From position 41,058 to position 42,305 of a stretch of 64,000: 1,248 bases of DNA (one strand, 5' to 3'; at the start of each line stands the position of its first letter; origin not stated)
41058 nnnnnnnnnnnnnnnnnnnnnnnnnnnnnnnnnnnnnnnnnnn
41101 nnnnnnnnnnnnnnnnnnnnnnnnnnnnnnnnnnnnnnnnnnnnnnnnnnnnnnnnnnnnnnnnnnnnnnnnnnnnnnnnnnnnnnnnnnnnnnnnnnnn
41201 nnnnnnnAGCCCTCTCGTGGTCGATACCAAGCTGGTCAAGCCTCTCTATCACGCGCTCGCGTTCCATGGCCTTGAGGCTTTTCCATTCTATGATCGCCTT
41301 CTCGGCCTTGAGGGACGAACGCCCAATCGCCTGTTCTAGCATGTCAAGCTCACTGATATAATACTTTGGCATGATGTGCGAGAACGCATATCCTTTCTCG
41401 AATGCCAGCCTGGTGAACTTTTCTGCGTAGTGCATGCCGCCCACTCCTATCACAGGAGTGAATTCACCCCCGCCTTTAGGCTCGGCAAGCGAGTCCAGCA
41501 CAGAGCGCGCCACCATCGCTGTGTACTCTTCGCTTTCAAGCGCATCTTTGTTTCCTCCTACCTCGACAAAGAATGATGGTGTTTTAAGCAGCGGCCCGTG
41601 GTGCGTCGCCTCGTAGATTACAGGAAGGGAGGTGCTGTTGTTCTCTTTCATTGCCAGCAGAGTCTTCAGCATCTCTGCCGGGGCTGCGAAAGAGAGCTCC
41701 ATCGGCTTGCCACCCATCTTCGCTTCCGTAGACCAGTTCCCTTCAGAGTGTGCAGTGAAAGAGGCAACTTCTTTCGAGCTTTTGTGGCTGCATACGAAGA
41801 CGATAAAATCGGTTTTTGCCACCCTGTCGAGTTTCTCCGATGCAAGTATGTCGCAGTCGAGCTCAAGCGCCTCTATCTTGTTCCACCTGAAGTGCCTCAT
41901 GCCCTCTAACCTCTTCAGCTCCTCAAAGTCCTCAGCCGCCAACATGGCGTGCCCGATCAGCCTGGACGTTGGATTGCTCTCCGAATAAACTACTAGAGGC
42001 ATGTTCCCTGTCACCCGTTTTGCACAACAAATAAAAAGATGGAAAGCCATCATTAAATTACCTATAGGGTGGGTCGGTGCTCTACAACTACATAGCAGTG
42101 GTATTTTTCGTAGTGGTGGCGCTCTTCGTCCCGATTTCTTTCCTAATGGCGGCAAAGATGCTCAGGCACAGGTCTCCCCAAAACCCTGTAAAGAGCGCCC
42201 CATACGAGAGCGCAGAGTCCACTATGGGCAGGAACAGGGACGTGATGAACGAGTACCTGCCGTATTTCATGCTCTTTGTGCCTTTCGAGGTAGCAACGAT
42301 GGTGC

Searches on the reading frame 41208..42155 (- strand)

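Call 74: search_protein_families(library=pfam, proteins=[window:41208-42155:-], max_evalue=0.0001)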
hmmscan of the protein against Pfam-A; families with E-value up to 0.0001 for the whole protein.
window:41208-42155:- (316 aa): 1 family
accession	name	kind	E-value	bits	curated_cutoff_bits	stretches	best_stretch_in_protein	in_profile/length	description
PF04414.18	tRNA_deacylase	-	6.9e-54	182.9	33.6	1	114-312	4-203/205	D-aminoacyl-tRNA deacylase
